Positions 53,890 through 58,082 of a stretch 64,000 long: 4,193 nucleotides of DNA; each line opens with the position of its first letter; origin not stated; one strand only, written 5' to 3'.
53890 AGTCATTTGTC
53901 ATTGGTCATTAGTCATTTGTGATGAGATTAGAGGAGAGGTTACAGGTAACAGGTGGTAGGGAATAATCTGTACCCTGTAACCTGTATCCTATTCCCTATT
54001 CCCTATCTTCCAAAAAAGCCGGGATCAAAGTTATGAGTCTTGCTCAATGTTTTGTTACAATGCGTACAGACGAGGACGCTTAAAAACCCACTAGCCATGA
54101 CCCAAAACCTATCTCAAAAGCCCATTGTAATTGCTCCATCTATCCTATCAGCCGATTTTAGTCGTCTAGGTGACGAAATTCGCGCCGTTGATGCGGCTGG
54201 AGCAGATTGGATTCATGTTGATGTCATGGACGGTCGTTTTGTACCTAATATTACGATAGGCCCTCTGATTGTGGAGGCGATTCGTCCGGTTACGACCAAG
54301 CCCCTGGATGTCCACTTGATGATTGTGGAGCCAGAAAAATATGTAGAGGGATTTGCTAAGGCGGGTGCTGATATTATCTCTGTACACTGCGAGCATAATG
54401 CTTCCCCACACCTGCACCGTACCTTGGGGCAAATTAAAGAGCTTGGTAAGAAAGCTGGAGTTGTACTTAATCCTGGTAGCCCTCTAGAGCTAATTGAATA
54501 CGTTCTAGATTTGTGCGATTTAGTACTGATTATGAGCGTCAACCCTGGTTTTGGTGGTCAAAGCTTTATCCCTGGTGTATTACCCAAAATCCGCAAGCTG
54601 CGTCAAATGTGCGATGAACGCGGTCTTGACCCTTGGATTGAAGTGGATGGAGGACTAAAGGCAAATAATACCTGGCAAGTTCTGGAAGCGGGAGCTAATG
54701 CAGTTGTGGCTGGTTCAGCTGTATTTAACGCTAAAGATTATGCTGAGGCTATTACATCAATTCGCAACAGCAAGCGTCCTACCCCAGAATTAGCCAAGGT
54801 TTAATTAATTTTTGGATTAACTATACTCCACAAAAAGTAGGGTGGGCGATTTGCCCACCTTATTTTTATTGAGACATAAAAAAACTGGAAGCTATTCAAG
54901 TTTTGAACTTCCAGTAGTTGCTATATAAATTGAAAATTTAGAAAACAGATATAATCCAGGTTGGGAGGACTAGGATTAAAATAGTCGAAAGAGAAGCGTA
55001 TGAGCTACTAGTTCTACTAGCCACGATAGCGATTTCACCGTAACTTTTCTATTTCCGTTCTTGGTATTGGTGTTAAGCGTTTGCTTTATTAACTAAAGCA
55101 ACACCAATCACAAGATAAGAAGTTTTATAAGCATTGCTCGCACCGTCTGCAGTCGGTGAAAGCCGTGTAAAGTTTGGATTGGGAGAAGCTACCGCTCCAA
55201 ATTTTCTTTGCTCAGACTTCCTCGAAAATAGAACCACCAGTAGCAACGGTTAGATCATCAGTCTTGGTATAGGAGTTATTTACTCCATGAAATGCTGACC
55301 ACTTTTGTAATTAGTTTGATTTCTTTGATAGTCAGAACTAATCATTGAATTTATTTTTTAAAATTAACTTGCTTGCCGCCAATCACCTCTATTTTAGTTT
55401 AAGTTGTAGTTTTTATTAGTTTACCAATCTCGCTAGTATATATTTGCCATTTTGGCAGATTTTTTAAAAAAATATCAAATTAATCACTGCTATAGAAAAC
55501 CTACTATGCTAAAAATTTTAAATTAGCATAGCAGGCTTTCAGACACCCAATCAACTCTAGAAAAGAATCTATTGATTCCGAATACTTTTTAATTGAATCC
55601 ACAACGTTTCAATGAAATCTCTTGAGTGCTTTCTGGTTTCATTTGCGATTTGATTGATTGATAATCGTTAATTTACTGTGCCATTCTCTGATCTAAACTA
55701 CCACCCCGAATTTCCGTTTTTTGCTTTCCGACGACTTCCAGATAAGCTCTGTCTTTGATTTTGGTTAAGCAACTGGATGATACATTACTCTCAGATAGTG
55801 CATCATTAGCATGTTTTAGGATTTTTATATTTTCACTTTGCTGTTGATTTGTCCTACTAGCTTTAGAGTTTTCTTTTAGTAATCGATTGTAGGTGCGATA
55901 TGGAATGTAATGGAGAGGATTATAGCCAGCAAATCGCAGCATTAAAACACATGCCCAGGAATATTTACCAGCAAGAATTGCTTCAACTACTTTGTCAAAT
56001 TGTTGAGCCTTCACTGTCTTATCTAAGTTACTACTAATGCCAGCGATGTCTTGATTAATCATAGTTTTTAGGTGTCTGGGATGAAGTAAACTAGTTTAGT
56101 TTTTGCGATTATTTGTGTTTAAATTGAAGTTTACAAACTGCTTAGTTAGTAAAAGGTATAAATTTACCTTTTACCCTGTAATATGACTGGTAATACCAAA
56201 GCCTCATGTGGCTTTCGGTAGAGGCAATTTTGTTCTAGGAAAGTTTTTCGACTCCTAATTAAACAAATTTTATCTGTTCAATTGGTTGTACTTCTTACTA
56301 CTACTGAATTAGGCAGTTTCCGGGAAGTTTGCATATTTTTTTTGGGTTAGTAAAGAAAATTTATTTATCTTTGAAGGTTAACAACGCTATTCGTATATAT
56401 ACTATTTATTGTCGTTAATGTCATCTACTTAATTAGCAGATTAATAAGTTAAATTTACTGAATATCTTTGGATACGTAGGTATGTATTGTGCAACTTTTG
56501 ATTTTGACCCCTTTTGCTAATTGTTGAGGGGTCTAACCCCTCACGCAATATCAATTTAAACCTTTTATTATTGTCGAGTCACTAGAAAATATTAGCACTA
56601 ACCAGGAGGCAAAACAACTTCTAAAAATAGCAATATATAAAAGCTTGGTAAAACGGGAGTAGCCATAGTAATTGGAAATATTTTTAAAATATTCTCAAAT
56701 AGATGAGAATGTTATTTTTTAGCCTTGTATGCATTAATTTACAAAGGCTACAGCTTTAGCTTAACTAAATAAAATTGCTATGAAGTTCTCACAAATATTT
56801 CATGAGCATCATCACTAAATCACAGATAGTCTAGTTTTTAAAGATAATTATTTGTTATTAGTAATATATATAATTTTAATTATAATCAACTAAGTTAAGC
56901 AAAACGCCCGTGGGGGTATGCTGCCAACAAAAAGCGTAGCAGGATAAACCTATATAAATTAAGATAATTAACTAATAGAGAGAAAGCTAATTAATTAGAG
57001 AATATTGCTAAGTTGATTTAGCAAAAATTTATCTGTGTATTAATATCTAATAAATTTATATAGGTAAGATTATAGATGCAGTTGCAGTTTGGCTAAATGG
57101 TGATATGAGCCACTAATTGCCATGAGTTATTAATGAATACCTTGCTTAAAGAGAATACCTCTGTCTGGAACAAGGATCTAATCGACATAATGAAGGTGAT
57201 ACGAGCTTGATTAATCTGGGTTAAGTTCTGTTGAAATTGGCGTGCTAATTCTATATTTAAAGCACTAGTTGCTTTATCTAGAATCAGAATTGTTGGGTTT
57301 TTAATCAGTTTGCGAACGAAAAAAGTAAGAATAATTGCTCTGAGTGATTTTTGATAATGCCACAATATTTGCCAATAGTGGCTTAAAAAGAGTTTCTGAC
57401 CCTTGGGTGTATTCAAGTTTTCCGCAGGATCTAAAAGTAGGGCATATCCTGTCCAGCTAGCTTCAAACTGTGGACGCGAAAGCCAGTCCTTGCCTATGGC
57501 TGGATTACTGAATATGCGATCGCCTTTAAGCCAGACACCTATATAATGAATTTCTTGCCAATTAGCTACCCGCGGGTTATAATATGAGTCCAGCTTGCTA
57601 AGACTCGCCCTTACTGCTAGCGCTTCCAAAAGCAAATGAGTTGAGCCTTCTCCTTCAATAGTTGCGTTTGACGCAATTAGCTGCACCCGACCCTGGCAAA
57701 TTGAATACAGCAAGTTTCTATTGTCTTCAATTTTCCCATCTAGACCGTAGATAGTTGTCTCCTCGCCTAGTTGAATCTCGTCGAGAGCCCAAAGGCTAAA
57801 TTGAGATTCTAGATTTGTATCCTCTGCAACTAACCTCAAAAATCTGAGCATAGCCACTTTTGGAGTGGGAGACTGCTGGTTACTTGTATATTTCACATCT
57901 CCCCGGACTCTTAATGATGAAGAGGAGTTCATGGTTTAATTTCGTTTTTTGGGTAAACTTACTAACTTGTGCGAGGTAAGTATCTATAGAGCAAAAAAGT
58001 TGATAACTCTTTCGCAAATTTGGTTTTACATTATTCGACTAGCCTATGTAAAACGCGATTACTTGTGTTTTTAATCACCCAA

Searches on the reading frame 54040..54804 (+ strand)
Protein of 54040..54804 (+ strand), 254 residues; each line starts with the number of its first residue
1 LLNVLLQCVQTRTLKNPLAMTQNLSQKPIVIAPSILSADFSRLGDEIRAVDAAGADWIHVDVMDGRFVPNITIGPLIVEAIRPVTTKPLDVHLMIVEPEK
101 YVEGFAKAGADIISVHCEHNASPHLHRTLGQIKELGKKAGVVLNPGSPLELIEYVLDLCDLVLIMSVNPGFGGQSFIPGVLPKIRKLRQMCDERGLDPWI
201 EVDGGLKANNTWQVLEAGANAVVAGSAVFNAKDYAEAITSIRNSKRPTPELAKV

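Call 104: search_protein_families(library=pfam, proteins=[window:54040-54804:+], max_evalue=0.01)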
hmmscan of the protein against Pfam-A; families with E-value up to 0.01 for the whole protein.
window:54040-54804:+ (254 aa): 2 families
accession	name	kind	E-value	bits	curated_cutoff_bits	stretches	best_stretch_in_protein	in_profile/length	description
PF00834.25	Ribul_P_3_epim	-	5.9e-90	300.4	21.1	1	31-229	2-198/198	Ribulose-phosphate 3 epimerase family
PF00215.30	OMPdecase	-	0.0056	17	27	0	195-239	174-219/221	Orotidine 5'-phosphate decarboxylase / HUMPS family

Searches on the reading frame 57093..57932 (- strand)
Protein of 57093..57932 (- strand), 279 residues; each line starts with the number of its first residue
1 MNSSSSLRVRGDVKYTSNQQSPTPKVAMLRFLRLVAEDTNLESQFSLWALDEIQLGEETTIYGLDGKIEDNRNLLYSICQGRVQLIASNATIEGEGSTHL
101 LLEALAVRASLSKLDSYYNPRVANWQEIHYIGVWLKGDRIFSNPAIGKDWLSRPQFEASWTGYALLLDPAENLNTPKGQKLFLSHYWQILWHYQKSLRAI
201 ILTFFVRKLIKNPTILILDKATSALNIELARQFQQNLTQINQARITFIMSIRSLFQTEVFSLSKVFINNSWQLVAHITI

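Call 104: search_protein_families(library=pfam, proteins=[window:57093-57932:-], max_evalue=0.01)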
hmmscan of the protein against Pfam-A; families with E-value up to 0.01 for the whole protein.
window:57093-57932:- (279 aa): 1 family
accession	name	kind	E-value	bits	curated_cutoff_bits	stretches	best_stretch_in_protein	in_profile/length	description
PF03412.21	Peptidase_C39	-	4.6e-08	33.4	22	1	99-171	56-132/133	Peptidase C39 family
